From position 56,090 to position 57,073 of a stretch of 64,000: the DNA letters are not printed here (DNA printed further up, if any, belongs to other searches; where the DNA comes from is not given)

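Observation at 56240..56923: Free-standing double-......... endonuclease gene 77 nt downstream of the intron-containing tRNA-Ile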

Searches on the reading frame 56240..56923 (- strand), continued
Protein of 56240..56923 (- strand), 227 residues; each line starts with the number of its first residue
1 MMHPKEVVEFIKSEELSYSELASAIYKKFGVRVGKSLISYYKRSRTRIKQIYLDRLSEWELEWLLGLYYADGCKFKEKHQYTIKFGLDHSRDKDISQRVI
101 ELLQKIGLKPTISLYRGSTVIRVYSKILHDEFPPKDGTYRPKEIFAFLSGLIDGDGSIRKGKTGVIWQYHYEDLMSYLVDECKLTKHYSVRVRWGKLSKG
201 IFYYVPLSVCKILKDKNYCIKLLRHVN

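Call 48: predict_structure(alignment_id=A1)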
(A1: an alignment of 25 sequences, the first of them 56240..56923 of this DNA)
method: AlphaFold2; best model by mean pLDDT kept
length: 227 residues; sequences in the alignment: 25
mean_pLDDT: 92.3   pTM: 0.80
mean pLDDT of the five models: 92.3, 91.9, 89.3, 87.8, 87.6
residues with pLDDT >= 90: 173; 70-90: 49; 50-70: 4; < 50: 1
segments of 3 or more residues with pLDDT < 50: none
pLDDT, mean of each block of 10 residues (from residue 1): 83 91 96 92 82 97 98 92 97 97 98 97 96 91 98 92 88 95 93 81 96 96 74
secondary structure, 60 per line:
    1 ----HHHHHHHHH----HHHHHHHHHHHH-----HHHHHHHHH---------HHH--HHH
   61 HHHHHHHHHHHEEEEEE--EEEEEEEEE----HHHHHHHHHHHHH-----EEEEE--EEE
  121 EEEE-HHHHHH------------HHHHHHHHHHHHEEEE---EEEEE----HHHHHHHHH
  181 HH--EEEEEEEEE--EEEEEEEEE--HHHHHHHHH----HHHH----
elements in order: H5-13 H18-29 H35-43 H58-71 E72-77 E80-88 H93-105 E111-115 E118-124 H126-131 H144-155 E156-159 E163-167 H172-182 E185-193 E196-204 H207-215 H220-223

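Call 55: fold_search(model_id=the predicted structure, library=pdb)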
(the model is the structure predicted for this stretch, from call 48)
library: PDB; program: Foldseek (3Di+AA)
matches with E <= 10: 1015; with E <= 0.001: 74
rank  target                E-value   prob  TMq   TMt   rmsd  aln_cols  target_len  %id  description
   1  1vde_B                4.7e-08  1.00  0.53  0.30   7.6       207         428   22  PI-SCEI, A HOMING ENDONUCLEASE WITH PROTEIN SPLICING ACTIVITY (released 1998-04-08)
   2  4un7_A                1.5e-07  1.00  0.49  0.58   5.2       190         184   19  THE CRYSTAL STRUCTURE OF I-DMOI IN COMPLEX WITH ITS TARGET DNA BEFORE INCUBATION IN 5MM MN (STATE 1) (released 2014-12-03)
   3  5akm_F                1.8e-07  1.00  0.49  0.62   4.8       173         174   17  THE CRYSTAL STRUCTURE OF I-DMOI G20S IN COMPLEX WITH ITS TARGET DNA IN THE PRESENCE OF 2MM MG (released 2015-06-17)
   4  2vs7_D                2.0e-07  1.00  0.49  0.56   5.0       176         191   18  The crystal structure of I-DmoI in complex with DNA and Ca (released 2008-11-11)
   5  4unc_A                2.1e-07  1.00  0.49  0.60   5.7       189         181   19  THE CRYSTAL STRUCTURE OF I-DMOI IN COMPLEX WITH ITS TARGET DNA AT 8 DAYS INCUBATION IN 5MM MN (STATE 6) (released 2014-12-17)
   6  4ut0_K                2.4e-07  1.00  0.49  0.59   5.6       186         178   19  THE CRYSTAL STRUCTURE OF I-DMOI IN COMPLEX WITH ITS TARGET DNA AT 10 DAYS INCUBATION IN 5MM MN (STATE 7) (released 2014-12-17)
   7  5akm_K                2.5e-07  1.00  0.48  0.59   4.9       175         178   19  THE CRYSTAL STRUCTURE OF I-DMOI G20S IN COMPLEX WITH ITS TARGET DNA IN THE PRESENCE OF 2MM MG (released 2015-06-17)
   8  5akm_A                2.7e-07  1.00  0.52  0.62   5.2       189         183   20  THE CRYSTAL STRUCTURE OF I-DMOI G20S IN COMPLEX WITH ITS TARGET DNA IN THE PRESENCE OF 2MM MG (released 2015-06-17)
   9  5o6i_F                2.7e-07  1.00  0.50  0.61   5.6       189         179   18  Structures and dynamics of mesophilic variants from the homing endonuclease I-DmoI (released 2017-12-06)
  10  2vs8_K                2.8e-07  1.00  0.50  0.62   4.5       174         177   18  The crystal structure of I-DmoI in complex with DNA and Mn (released 2008-11-11)
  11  2vs7_A                2.8e-07  1.00  0.48  0.58   4.9       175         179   19  The crystal structure of I-DmoI in complex with DNA and Ca (released 2008-11-11)
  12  5a0w_D                3.0e-07  1.00  0.51  0.59   4.3       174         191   17  THE CRYSTAL STRUCTURE OF I-DMOI E117A IN COMPLEX WITH ITS TARGET DNA AND IN THE PRESENCE OF 2MM MN (released 2016-05-11)
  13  4unc_D                3.1e-07  1.00  0.51  0.59   4.1       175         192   19  THE CRYSTAL STRUCTURE OF I-DMOI IN COMPLEX WITH ITS TARGET DNA AT 8 DAYS INCUBATION IN 5MM MN (STATE 6) (released 2014-12-17)
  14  4d6o_G                3.1e-07  1.00  0.49  0.62   4.8       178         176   20  THE CRYSTAL STRUCTURE OF I-DMOI IN COMPLEX WITH ITS TARGET DNA AT 1H INCUBATION IN 5MM MG (STATE 2) (released 2014-12-17)
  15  4unb_A                3.3e-07  1.00  0.51  0.61   4.5       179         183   18  THE CRYSTAL STRUCTURE OF I-DMOI IN COMPLEX WITH ITS TARGET DNA AT 6 DAYS INCUBATION IN 5MM MN (STATE 5) (released 2014-12-17)
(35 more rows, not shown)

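Call 57: search_protein_families(library=pfam, proteins=[L048:1996-2913:+], max_evalue=0.1)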
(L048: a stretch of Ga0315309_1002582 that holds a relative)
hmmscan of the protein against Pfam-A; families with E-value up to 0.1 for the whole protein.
L048:1996-2913:+ (305 aa): 2 families
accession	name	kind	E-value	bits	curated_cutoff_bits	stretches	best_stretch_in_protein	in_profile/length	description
PF18899.5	DUF5655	-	0.0017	18.8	24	1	207-297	15-103/109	Domain of unknown function (DUF5655)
PF13588.12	HSDR_N_2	-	0.024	15.2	25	1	43-86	38-80/110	Type I restriction enzyme R protein N terminus (HSDR_N)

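Call 58: search_protein_families(library=ncbifam, proteins=[window:56240-56923:-], max_evalue=1)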
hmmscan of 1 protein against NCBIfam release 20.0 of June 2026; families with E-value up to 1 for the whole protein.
window:56240-56923:- (227 aa): 0 families

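Call 68: search_dna_similar(query=window:56240-56923:-, collection=phages, mode=protein, max_rows=10)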
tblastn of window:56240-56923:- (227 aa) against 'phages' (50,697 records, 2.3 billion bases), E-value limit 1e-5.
No match.

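Call 69: find_encoding_contigs(protein=P0006, flank=2000, max_places=2)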
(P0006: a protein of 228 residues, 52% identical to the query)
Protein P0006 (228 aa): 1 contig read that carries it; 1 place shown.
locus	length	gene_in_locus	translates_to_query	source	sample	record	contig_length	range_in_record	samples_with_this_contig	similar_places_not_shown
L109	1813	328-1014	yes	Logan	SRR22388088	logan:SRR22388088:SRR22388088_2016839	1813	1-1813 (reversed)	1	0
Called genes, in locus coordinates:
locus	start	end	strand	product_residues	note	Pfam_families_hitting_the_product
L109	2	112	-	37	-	?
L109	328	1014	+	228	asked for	PF14528:LAGLIDADG_3 (faint)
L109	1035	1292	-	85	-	-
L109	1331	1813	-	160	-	?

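Call 70: find_encoding_contigs(protein=P0007, flank=2000, max_places=2)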
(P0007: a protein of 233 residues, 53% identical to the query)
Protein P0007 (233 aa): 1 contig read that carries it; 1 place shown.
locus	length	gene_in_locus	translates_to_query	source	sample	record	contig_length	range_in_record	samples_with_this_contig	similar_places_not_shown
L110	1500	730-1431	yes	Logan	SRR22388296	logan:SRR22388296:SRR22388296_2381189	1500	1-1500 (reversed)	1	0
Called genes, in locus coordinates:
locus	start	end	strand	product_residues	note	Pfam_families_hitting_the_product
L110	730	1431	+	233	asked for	PF05204:Hom_end (faint), PF14528:LAGLIDADG_3 (faint)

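Call 72: search_protein_representatives(alignment_id=A1)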
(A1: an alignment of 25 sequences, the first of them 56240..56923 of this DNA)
Query: 25 sequences, 229 profile positions. Proteins with E-value up to 0.001 (for the whole library): 816; up to 1e-10: 124; up to 1e-30: 16. The best 150 are listed.
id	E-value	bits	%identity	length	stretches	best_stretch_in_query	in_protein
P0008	6.7e-92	323.5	-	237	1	1-229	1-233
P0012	7.3e-88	310.3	-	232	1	2-225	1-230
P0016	1.1e-83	296.6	-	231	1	2-226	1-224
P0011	7.5e-82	290.6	-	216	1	2-215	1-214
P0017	2.9e-79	282.1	-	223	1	2-225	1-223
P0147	2.3e-73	262.8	-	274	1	2-227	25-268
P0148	2.5e-51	190.8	-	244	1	1-220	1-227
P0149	9.2e-51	188.9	-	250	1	4-193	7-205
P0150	1.7e-50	188.0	-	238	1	8-225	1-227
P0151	2.9e-50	187.2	-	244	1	2-221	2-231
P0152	4.5e-50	186.6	-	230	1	31-225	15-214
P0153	6.9e-45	169.7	-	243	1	2-226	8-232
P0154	1.6e-36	142.3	-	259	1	1-186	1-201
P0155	1.3e-33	132.7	-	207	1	46-225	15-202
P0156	3.5e-33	131.3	-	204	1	3-141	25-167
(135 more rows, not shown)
